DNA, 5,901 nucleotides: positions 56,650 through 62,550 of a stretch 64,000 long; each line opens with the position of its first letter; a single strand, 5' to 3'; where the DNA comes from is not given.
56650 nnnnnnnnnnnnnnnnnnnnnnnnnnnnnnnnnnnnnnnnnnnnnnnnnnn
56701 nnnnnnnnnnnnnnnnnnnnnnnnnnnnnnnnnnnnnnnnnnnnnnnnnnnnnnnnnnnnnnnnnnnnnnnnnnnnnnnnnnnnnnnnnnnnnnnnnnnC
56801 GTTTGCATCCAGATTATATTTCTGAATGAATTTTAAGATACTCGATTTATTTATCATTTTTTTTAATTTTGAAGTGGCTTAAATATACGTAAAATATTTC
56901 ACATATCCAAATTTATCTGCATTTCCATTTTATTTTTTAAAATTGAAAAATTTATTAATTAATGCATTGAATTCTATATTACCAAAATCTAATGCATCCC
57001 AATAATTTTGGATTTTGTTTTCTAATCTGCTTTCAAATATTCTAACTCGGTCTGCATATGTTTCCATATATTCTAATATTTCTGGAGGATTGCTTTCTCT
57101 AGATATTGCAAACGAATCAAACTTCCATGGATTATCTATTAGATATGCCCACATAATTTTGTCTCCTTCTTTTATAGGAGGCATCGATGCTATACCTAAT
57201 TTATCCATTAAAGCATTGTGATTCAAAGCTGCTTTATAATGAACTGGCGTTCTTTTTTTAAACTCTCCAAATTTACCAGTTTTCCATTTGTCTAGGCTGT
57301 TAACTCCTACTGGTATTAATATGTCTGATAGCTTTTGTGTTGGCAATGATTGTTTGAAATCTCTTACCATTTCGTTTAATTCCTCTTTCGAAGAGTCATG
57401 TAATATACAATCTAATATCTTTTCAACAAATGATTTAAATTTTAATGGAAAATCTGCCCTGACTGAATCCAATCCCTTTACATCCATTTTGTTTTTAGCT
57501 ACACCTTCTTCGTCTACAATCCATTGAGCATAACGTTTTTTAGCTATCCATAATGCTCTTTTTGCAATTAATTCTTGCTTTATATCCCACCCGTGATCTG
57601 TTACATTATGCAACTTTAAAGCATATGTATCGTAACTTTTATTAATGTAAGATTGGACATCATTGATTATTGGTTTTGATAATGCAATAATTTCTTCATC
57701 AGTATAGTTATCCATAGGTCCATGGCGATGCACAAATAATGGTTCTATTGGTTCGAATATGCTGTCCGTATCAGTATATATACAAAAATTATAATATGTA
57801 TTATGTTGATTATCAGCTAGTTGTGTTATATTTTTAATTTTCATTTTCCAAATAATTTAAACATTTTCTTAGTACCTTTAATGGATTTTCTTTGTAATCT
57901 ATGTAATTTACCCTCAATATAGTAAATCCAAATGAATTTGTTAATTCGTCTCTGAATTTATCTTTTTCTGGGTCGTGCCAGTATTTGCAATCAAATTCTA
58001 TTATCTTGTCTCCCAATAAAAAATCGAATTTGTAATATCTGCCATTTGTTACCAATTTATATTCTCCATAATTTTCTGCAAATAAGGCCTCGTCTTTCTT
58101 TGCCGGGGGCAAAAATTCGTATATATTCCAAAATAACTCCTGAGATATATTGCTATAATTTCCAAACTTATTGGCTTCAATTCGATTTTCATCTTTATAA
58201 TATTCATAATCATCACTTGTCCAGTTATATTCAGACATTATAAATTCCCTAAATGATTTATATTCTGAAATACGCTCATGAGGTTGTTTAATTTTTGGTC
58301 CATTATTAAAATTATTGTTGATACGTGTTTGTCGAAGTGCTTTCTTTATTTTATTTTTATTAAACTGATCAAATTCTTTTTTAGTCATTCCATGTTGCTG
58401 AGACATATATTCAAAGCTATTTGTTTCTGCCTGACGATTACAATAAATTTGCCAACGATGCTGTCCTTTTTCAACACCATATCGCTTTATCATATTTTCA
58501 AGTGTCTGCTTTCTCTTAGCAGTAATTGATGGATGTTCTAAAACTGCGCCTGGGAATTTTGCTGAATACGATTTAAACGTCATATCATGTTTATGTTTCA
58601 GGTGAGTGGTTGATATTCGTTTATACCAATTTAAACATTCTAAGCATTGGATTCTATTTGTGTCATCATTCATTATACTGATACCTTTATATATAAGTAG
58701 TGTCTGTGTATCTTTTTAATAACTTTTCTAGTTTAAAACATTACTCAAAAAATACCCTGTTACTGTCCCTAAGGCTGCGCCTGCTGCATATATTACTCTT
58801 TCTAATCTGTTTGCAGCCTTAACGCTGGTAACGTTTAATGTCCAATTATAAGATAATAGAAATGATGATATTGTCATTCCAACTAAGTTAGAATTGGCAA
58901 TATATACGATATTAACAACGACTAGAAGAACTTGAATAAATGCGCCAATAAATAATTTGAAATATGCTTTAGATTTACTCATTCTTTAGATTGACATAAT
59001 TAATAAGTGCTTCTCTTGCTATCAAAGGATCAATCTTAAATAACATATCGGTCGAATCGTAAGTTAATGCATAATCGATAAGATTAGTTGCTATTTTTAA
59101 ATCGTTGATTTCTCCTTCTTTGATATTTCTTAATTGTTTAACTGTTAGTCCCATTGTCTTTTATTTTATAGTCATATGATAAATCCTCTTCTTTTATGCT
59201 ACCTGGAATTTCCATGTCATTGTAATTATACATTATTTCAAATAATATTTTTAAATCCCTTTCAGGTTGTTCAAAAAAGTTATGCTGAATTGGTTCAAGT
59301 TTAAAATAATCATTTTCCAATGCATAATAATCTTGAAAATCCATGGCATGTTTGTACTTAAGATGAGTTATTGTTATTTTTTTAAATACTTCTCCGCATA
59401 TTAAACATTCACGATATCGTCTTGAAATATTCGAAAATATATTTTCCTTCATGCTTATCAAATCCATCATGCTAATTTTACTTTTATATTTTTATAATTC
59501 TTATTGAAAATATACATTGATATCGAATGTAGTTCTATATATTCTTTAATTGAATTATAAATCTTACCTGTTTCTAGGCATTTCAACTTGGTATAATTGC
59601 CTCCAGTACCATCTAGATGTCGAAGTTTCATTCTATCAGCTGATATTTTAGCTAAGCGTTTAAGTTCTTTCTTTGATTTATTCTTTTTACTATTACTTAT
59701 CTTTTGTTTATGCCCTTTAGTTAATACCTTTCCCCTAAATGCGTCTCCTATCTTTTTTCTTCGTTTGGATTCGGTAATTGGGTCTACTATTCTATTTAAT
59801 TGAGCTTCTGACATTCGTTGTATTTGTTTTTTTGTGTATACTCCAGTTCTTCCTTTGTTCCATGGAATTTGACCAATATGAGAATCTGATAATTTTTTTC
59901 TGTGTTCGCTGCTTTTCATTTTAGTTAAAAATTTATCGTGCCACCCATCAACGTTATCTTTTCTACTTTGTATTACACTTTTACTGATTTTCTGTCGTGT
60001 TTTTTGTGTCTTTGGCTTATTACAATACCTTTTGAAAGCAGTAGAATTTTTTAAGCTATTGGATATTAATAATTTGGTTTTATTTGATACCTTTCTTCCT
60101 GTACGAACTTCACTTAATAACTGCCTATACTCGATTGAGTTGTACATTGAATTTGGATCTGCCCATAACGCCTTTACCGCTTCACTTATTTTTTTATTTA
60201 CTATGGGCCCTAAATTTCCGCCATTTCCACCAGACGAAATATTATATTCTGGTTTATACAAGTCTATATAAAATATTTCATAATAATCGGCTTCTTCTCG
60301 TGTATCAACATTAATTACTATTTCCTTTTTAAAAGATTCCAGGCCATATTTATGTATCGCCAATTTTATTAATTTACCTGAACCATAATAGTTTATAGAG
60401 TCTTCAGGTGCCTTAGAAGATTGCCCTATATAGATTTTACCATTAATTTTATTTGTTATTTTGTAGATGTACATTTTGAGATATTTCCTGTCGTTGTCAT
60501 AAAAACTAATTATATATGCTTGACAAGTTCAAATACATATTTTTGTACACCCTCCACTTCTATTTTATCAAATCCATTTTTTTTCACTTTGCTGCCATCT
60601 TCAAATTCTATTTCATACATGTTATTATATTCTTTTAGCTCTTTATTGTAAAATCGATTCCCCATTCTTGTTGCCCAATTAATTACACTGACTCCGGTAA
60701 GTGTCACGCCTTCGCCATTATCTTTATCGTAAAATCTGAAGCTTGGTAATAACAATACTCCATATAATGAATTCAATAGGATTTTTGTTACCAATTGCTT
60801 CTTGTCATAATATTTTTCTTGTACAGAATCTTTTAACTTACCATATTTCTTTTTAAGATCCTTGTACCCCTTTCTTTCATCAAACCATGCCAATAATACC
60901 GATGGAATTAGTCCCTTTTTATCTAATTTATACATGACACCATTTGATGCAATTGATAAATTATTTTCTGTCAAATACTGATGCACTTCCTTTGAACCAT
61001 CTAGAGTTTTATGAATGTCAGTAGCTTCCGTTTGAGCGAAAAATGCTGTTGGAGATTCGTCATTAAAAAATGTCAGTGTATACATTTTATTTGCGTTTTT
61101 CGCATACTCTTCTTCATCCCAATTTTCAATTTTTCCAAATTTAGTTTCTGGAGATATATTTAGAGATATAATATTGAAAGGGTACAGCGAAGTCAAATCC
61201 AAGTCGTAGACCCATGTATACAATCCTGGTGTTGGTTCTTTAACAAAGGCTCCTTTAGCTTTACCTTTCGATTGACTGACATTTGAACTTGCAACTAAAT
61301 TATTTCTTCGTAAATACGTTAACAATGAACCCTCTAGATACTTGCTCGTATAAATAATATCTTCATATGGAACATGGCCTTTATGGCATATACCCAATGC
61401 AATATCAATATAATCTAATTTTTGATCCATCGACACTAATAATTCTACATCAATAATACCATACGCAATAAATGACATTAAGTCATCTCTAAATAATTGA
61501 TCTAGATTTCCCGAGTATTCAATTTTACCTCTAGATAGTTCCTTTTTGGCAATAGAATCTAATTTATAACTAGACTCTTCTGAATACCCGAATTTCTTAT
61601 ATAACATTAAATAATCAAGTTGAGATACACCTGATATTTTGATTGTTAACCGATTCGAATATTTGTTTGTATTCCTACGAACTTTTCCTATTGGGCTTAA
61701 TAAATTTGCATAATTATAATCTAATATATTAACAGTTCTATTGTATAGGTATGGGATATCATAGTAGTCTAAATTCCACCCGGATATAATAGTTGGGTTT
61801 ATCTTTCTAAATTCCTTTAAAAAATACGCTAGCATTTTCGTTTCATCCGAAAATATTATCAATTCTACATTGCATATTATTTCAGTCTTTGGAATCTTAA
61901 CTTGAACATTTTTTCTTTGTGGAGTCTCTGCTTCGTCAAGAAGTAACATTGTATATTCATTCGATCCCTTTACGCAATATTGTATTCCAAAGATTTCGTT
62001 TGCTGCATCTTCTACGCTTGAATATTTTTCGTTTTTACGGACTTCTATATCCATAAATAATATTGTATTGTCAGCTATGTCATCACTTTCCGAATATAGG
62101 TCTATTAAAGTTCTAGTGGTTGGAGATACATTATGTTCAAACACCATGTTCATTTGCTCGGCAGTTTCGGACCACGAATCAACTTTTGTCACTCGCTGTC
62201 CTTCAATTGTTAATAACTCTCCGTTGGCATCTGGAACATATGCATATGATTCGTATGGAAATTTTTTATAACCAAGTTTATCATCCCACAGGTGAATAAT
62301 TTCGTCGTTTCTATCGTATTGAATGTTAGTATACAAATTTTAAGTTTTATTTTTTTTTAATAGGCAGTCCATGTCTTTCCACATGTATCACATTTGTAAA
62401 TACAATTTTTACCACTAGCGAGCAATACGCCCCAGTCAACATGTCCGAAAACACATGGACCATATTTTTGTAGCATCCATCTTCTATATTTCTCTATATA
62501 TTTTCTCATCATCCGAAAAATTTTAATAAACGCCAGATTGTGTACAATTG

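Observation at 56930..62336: Family-B DNA polymerase split between motif B and motif C by a 2.6-kb homing-endonuclease island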

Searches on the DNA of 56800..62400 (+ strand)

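Call 5: search_dna_similar(query=window:56800-62400:+, collection=phages, mode=near, max_rows=30)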
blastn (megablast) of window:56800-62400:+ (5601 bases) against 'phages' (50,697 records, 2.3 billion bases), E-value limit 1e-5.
No match.
